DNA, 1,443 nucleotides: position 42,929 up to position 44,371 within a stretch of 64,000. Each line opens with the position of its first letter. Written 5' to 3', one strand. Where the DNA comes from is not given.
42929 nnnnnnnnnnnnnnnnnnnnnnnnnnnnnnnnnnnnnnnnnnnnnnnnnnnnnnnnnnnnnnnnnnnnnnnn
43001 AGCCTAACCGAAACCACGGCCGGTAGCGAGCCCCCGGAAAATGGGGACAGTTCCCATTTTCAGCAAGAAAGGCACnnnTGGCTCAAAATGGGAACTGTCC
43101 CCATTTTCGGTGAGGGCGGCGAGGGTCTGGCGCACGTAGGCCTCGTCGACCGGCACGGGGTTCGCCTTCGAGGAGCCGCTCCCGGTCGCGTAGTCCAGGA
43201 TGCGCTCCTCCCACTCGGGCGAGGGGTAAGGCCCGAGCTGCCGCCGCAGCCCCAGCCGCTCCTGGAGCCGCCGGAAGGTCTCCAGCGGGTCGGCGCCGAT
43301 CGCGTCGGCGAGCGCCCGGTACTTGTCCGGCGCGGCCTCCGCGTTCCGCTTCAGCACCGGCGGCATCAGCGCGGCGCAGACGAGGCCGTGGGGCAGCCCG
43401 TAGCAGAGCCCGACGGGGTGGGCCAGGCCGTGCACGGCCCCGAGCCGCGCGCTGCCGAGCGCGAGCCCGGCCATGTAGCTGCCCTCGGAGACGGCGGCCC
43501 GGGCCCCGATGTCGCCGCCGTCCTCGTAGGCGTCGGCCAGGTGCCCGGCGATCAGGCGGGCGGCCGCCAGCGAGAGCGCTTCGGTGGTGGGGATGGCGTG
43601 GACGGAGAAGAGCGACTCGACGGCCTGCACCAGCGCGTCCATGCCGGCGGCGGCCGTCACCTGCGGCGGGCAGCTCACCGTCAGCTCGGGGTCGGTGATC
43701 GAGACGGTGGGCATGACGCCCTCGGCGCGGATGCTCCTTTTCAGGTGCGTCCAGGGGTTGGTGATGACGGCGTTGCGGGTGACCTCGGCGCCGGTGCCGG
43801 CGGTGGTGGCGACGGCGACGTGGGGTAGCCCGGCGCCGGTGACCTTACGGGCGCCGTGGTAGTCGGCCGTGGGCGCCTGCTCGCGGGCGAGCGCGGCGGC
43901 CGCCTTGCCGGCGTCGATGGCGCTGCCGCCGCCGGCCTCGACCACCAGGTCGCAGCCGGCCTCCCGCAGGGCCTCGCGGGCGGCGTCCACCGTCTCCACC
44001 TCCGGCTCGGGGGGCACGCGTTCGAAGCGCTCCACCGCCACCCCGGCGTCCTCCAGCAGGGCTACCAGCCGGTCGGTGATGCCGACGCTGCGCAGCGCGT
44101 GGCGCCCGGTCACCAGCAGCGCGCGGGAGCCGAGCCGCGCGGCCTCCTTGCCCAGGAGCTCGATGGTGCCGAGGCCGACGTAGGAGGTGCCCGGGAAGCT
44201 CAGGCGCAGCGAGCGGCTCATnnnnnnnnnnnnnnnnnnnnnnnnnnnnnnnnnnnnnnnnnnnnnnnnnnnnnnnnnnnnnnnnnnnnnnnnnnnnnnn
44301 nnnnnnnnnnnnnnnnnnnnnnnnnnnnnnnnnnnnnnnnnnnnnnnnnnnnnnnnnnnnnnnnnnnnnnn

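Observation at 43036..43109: Composite palindromic element fused to the 3' end of an Fe-alcohol dehydrogenase gene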

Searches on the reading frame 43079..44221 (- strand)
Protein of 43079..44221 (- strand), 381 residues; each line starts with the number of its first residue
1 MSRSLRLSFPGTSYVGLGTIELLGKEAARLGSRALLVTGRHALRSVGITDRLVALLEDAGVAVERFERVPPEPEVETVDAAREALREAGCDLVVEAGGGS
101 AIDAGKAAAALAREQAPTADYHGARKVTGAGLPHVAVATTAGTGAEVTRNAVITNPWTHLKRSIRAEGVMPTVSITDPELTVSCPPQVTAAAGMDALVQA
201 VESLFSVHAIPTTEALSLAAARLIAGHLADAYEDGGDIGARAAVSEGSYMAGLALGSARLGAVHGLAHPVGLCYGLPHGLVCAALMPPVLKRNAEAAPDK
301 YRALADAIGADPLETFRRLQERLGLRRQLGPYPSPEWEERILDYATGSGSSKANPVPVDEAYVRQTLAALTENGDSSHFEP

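Call 28: find_homologous_proteins(query=window:43079-44221:-, max_evalue=1e-20)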
Query window:43079-44221:- (381 aa): 6026 proteins with E <= 1e-20 among 8000 candidates; the best 120 are listed.
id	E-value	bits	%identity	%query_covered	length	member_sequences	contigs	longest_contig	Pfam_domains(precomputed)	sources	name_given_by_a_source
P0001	1.1e-241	819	100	100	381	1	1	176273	PF13685.13,PF25137.1,PF00465.26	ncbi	-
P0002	5.2e-167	573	74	97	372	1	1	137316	PF13685.13,PF25137.1,PF00465.26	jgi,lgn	jgi:alcohol dehydrogenase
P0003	8.8e-162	556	72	97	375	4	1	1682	PF13685.13,PF25137.1,PF00465.26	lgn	-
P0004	4.3e-160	551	70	96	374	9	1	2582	PF13685.13,PF25137.1,PF00465.26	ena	-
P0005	3.5e-159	548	72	98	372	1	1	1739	PF13685.13,PF25137.1,PF00465.26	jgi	jgi:alcohol dehydrogenase class IV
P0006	5.5e-159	547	70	96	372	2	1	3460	PF13685.13,PF25137.1,PF00465.26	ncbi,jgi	ncbi:MAG: iron-containing alcohol dehydrogenase family protein [Planctomycetota bacterium]|jgi:alcoh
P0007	1.3e-157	542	71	97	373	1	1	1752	PF13685.13,PF25137.1,PF00465.26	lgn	-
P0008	2.5e-157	542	71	97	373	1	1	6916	PF13685.13,PF25137.1,PF00465.26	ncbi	-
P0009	6.8e-157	540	68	97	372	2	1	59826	PF13685.13,PF25137.1,PF00465.26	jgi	-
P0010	1.1e-156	539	69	97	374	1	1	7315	PF13685.13,PF25137.1,PF00465.26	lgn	-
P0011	2.4e-156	538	69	97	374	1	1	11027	PF13685.13,PF25137.1,PF00465.26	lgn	-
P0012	2.9e-156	538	71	98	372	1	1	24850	PF13685.13,PF25137.1,PF00465.26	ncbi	-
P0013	4.4e-156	537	69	97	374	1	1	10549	PF13685.13,PF25137.1,PF00465.26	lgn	-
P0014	8.1e-156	537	67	98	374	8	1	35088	PF13685.13,PF25137.1,PF00465.26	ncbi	-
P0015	2.0e-154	532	66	98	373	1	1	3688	PF13685.13,PF25137.1,PF00465.26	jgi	jgi:alcohol dehydrogenase class IV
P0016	2.7e-154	532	69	98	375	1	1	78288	PF13685.13,PF25137.1,PF00465.26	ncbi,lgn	-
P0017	1.3e-153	529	70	96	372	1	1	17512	PF13685.13,PF25137.1,PF00465.26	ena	-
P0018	1.5e-153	529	69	96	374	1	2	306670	PF13685.13,PF25137.1,PF00465.26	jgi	jgi:alcohol dehydrogenase class IV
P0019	1.7e-153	529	70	97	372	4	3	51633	PF13685.13,PF25137.1,PF00465.26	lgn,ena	-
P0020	7.9e-153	527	69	97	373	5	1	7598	PF13685.13,PF25137.1,PF00465.26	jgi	jgi:alcohol dehydrogenase class IV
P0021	1.8e-152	526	68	96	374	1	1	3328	PF13685.13,PF25137.1,PF00465.26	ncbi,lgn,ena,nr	ncbi:MAG: iron-containing alcohol dehydrogenase [Candidatus Brocadiae bacterium]|nr:iron-containing 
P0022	2.2e-152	525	69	96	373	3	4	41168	PF13685.13,PF25137.1,PF00465.26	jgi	jgi:alcohol dehydrogenase class IV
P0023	2.6e-152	525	68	97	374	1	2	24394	PF13685.13,PF25137.1,PF00465.26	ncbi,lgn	-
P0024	4.2e-152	524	68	97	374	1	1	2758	PF13685.13,PF25137.1,PF00465.26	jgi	-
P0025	6.2e-151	521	68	96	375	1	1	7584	PF13685.13,PF25137.1,PF00465.26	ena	-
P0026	1.4e-150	519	68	98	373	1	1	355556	PF13685.13,PF25137.1,PF00465.26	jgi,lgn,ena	-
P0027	2.3e-150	519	67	98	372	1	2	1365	PF13685.13,PF25137.1,PF00465.26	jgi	jgi:alcohol dehydrogenase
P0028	4.7e-150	518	66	96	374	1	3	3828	PF13685.13,PF25137.1,PF00465.26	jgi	-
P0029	5.5e-150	517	68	96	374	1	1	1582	PF13685.13,PF25137.1,PF00465.26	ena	-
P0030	1.7e-149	516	71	96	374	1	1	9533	PF13685.13,PF25137.1,PF00465.26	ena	-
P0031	1.2e-148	513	66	98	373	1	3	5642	PF13685.13,PF25137.1,PF00465.26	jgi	jgi:alcohol dehydrogenase class IV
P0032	2.5e-148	512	68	95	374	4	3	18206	PF13685.13,PF25137.1,PF00465.26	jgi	-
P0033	3.4e-148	512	66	98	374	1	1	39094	PF13685.13,PF25137.1,PF00465.26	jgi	-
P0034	1.0e-147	510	65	96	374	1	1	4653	PF13685.13,PF25137.1,PF00465.26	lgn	-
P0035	1.1e-147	510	66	97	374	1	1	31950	PF13685.13,PF25137.1,PF00465.26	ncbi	-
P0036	2.6e-147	509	65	97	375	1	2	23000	PF13685.13,PF25137.1,PF00465.26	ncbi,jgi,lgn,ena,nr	ncbi:MAG: iron-containing alcohol dehydrogenase [Planctomycetes bacterium]|nr:iron-containing alcoho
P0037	9.1e-147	507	65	96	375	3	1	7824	PF13685.13,PF25137.1,PF00465.26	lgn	-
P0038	1.5e-146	506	65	96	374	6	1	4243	PF13685.13,PF25137.1,PF00465.26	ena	-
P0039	1.6e-146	506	66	96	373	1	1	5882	PF13685.13,PF25137.1,PF00465.26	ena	-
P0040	2.4e-146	505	66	96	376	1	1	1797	PF13685.13,PF25137.1,PF00465.26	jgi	jgi:alcohol dehydrogenase class IV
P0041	4.0e-146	505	66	98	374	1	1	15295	PF25137.1,PF00465.26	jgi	jgi:alcohol dehydrogenase class IV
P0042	6.9e-146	504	64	100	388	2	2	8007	PF13685.13,PF25137.1,PF00465.26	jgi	jgi:alcohol dehydrogenase class IV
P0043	1.3e-145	503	65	96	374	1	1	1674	PF13685.13,PF25137.1,PF00465.26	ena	-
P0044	3.5e-145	502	65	96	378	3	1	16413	PF13685.13,PF25137.1,PF00465.26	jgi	-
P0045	4.0e-144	498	65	96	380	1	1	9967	PF13685.13,PF25137.1,PF00465.26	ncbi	-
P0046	8.6e-144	497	66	98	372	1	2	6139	PF13685.13,PF25137.1,PF00465.26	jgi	jgi:alcohol dehydrogenase class IV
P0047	9.7e-144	497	64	98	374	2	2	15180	PF13685.13,PF25137.1,PF00465.26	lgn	-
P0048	1.2e-143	497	67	97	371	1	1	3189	PF13685.13,PF25137.1,PF00465.26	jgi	jgi:alcohol dehydrogenase class IV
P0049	2.6e-143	496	65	96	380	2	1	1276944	PF13685.13,PF25137.1,PF00465.26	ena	-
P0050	3.7e-143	495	66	98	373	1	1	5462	PF13685.13,PF25137.1,PF00465.26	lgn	-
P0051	6.3e-143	494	69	91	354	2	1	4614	PF13685.13,PF25137.1,PF00465.26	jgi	jgi:alcohol dehydrogenase class IV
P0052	6.6e-143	494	63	99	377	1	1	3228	PF13685.13,PF25137.1,PF00465.26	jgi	jgi:alcohol dehydrogenase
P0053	7.3e-143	494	65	96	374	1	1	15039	PF13685.13,PF25137.1,PF00465.26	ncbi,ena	-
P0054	3.2e-142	492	65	96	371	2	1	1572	PF13685.13,PF25137.1,PF00465.26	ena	-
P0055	1.7e-141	490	64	96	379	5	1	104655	PF13685.13,PF25137.1,PF00465.26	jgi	-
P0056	2.8e-141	489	63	99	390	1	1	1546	PF13685.13,PF25137.1,PF00465.26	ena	-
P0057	1.4e-140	486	64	96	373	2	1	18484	PF13685.13,PF25137.1,PF00465.26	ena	-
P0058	6.3e-139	481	64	96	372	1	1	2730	PF13685.13,PF25137.1,PF00465.26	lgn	-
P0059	8.0e-139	481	64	96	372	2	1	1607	PF13685.13,PF25137.1,PF00465.26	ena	-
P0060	1.2e-138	480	63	96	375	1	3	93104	PF13685.13,PF25137.1,PF00465.26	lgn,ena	-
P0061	2.9e-138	479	63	97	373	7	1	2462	PF13685.13,PF25137.1,PF00465.26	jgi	jgi:alcohol dehydrogenase class IV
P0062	2.5e-137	476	62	96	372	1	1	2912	PF13685.13,PF25137.1,PF00465.26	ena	-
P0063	7.6e-136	471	64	96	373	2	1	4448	PF13685.13,PF25137.1,PF00465.26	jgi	-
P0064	2.3e-135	469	62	96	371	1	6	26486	PF13685.13,PF25137.1,PF00465.26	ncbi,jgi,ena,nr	ncbi:MAG: iron-containing alcohol dehydrogenase [Candidatus Brocadiaceae bacterium]|nr:iron-containi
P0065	2.7e-134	466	63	96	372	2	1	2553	PF13685.13,PF25137.1,PF00465.26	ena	-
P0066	2.7e-133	463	62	97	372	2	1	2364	PF13685.13,PF25137.1,PF00465.26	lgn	-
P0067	3.3e-132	459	62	95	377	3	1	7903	PF13685.13,PF25137.1,PF00465.26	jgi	jgi:alcohol dehydrogenase class IV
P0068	5.5e-132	458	61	97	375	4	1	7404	PF13685.13,PF25137.1,PF00465.26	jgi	-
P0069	5.5e-132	458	63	97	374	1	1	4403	PF13685.13,PF25137.1,PF00465.26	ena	-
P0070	1.3e-131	457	61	96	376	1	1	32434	PF13685.13,PF25137.1,PF00465.26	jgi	-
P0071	2.0e-131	456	60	97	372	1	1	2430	PF13685.13,PF25137.1,PF00465.26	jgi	jgi:alcohol dehydrogenase class IV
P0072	2.7e-131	456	62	97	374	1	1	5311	PF13685.13,PF25137.1,PF00465.26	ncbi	-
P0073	4.8e-131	455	62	97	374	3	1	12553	PF13685.13,PF25137.1,PF00465.26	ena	-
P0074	4.8e-130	452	61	95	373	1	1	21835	PF13685.13,PF25137.1,PF00465.26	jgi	-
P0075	5.9e-130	452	69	84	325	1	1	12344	PF13685.13,PF25137.1,PF00465.26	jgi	-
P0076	1.6e-129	450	61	97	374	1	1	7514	PF13685.13,PF25137.1,PF00465.26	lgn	-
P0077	1.7e-126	440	61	94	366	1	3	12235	PF13685.13,PF25137.1,PF00465.26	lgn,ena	-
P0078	4.0e-126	439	60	97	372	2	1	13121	PF13685.13,PF25137.1,PF00465.26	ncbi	-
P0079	1.5e-125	437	59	97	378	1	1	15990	PF13685.13,PF25137.1,PF00465.26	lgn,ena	-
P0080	1.6e-125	437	60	97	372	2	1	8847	PF13685.13,PF25137.1,PF00465.26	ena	-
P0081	2.0e-125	437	59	97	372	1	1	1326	PF13685.13,PF25137.1,PF00465.26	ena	-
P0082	2.1e-125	437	60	96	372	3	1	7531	PF13685.13,PF25137.1,PF00465.26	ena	-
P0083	8.4e-123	428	59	97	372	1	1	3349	PF13685.13,PF25137.1,PF00465.26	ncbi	-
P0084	4.4e-122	426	58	97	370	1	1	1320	PF13685.13,PF25137.1,PF00465.26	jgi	jgi:alcohol dehydrogenase class IV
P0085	2.5e-120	420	57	98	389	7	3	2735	PF13685.13,PF25137.1,PF00465.26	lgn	-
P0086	3.6e-120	419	58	96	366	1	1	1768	PF13685.13,PF25137.1,PF00465.26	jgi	jgi:alcohol dehydrogenase class IV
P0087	1.3e-119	418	57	97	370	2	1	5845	PF13685.13,PF25137.1,PF00465.26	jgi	-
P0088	1.4e-118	414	58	93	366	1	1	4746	PF13685.13,PF25137.1,PF00465.26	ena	-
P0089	2.3e-118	413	58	97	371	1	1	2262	PF13685.13,PF25137.1,PF00465.26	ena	-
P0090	4.5e-117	409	58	96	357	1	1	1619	PF13685.13,PF25137.1,PF00465.26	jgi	-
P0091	3.4e-115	403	59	91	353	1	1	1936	PF13685.13,PF25137.1,PF00465.26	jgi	jgi:alcohol dehydrogenase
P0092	9.0e-110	385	67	75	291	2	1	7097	PF25137.1,PF00465.26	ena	-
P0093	8.1e-107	375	67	70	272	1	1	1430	PF25137.1,PF00465.26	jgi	jgi:alcohol dehydrogenase class IV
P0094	7.8e-106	372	67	70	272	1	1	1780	PF25137.1,PF00465.26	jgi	jgi:alcohol dehydrogenase class IV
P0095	5.2e-105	369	52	95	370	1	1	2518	PF13685.13,PF25137.1,PF00465.26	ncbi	-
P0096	3.8e-104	367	55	94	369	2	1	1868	PF13685.13,PF25137.1,PF00465.26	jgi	-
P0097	9.0e-103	362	55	94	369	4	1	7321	PF13685.13,PF25137.1,PF00465.26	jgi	-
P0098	2.6e-101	357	53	95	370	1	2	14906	PF13685.13,PF25137.1,PF00465.26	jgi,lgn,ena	-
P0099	4.5e-101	357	53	94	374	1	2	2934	PF13685.13,PF25137.1,PF00465.26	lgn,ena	-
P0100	6.6e-101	356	54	94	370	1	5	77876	PF13685.13,PF25137.1,PF00465.26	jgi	-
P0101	7.2e-101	356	55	94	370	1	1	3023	PF13685.13,PF25137.1,PF00465.26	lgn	-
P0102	3.3e-100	354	50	96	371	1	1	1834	PF13685.13,PF25137.1,PF00465.26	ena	-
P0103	6.8e-100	353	74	61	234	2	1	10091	PF13685.13,PF25137.1,PF00465.26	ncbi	ncbi:MAG: iron-containing alcohol dehydrogenase family protein, partial [Planctomycetota bacterium]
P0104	8.0e-100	352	52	94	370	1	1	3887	PF13685.13,PF25137.1,PF00465.26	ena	-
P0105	1.2e-99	352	53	96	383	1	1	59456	PF13685.13,PF25137.1,PF00465.26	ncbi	-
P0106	3.6e-99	350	56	94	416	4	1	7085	PF13685.13,PF25137.1,PF00465.26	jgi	-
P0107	8.2e-99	349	53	91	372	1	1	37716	PF13685.13,PF25137.1,PF00465.26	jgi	-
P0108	1.8e-98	348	53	94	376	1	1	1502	PF13685.13,PF25137.1,PF00465.26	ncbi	-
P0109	2.4e-98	348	54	93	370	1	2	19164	PF13685.13,PF25137.1,PF00465.26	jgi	-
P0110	3.8e-98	347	53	95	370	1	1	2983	PF13685.13,PF25137.1,PF00465.26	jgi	-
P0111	1.4e-97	345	53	93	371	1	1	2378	PF13685.13,PF25137.1,PF00465.26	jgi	-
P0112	2.1e-97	344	53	93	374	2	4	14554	PF13685.13,PF25137.1,PF00465.26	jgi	-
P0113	2.5e-97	344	51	94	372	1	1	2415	PF13685.13,PF25137.1,PF00465.26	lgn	-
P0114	3.6e-97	344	52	88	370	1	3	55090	PF13685.13,PF25137.1,PF00465.26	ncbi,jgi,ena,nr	ncbi:MAG TPA: iron-containing alcohol dehydrogenase [Planctomycetota bacterium]|nr:iron-containing a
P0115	9.1e-97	342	52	93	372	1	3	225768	PF13685.13,PF25137.1,PF00465.26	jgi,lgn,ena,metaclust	metaclust:\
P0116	1.0e-96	342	54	94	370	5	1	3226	PF13685.13,PF25137.1,PF00465.26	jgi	-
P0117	1.8e-96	341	53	93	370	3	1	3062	PF13685.13,PF25137.1,PF00465.26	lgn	-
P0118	3.3e-96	341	50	94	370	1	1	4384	PF13685.13,PF25137.1,PF00465.26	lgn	-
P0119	4.2e-96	340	52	93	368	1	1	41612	PF13685.13,PF25137.1,PF00465.26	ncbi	ncbi:MAG: iron-containing alcohol dehydrogenase [Planctomycetota bacterium]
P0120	6.4e-96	340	52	93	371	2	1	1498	PF13685.13,PF25137.1,PF00465.26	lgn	-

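Call 30: find_encoding_contigs(protein=P0001, flank=10000, max_places=4)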
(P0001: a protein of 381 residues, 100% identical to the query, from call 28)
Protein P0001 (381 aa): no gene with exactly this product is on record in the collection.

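Call 31: find_encoding_contigs(protein=P0002, flank=4000, max_places=2)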
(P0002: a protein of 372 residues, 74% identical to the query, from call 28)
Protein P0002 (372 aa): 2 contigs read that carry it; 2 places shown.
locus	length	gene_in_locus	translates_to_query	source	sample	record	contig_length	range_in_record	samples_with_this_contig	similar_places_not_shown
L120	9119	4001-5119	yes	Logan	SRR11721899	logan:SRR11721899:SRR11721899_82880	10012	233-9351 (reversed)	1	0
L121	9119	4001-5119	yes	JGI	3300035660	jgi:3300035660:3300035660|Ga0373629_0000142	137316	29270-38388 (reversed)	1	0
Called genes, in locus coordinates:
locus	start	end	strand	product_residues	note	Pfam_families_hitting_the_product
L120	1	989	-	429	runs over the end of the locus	PF07221:GlcNAc_2-epim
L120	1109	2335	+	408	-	PF01676:Metalloenzyme, PF10143:PhosphMutase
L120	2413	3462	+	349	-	PF01008:IF-2B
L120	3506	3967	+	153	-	PF00383:dCMP_cyt_deam_1, PF14437:MafB19-deam, PF14439:Bd3614-deam (weak)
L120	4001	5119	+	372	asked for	PF00465:Fe-ADH, PF13685:Fe-ADH_2, PF25137:ADH_Fe_C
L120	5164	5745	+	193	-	PF01327:Pep_deformylase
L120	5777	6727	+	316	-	PF00551:Formyl_trans_N, PF02911:Formyl_trans_C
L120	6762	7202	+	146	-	PF01976:DUF116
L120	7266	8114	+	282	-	PF13717:Zn_ribbon_4 (weak)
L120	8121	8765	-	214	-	PF00156:Pribosyltran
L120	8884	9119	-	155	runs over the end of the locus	?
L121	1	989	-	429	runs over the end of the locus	PF07221:GlcNAc_2-epim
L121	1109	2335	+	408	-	PF01676:Metalloenzyme, PF10143:PhosphMutase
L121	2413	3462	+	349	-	PF01008:IF-2B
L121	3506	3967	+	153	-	PF00383:dCMP_cyt_deam_1, PF14437:MafB19-deam, PF14439:Bd3614-deam (weak)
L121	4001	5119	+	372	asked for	PF00465:Fe-ADH, PF13685:Fe-ADH_2, PF25137:ADH_Fe_C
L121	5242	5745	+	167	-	PF01327:Pep_deformylase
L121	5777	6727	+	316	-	PF00551:Formyl_trans_N, PF02911:Formyl_trans_C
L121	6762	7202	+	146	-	PF01976:DUF116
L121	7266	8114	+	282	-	PF13717:Zn_ribbon_4 (weak)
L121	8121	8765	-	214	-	PF00156:Pribosyltran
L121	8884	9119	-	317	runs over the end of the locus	PF00850:Hist_deacetyl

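Call 32: find_encoding_contigs(protein=P0008, flank=4000, max_places=2)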
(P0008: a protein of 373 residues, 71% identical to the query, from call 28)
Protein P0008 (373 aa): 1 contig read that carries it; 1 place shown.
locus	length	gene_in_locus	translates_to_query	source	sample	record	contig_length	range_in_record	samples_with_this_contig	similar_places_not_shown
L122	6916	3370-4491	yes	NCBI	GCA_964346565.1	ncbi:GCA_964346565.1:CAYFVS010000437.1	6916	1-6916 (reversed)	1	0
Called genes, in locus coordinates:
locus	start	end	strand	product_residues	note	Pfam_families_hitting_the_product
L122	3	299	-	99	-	?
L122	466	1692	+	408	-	PF01676:Metalloenzyme, PF10143:PhosphMutase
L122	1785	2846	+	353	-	PF01008:IF-2B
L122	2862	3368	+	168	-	PF00383:dCMP_cyt_deam_1, PF14437:MafB19-deam, PF14439:Bd3614-deam (weak)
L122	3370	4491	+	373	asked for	PF00465:Fe-ADH, PF13685:Fe-ADH_2 (weak), PF25137:ADH_Fe_C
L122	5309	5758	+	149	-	PF01797:Y1_Tnp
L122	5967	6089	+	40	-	-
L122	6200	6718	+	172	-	PF01327:Pep_deformylase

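Call 33: find_encoding_contigs(protein=P0012, flank=4000, max_places=2)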
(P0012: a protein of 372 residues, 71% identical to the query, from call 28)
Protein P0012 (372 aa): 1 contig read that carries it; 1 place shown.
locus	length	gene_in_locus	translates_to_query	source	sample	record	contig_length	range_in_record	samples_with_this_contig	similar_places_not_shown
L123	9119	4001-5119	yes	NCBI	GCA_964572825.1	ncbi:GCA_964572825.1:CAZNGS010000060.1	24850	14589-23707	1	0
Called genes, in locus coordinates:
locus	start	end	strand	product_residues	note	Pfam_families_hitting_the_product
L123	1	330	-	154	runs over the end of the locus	PF03473:MOSC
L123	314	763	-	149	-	PF01967:MoaC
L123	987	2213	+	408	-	PF01676:Metalloenzyme, PF10143:PhosphMutase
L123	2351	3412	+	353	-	PF01008:IF-2B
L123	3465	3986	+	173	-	PF00383:dCMP_cyt_deam_1, PF14437:MafB19-deam, PF14439:Bd3614-deam (faint)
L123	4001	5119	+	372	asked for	PF00465:Fe-ADH, PF13685:Fe-ADH_2 (weak), PF25137:ADH_Fe_C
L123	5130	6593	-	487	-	-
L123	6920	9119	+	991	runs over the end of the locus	-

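Call 52: search_protein_families(library=pfam, proteins=[L122:5309-5755:+], max_evalue=0.01)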
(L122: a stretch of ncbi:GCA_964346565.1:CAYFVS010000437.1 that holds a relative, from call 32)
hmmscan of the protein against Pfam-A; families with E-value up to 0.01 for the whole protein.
L122:5309-5755:+ (149 aa): 1 family
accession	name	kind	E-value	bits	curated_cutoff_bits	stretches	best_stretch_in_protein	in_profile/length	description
PF01797.21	Y1_Tnp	-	8.2e-26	91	23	1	5-119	2-121/121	Transposase IS200 like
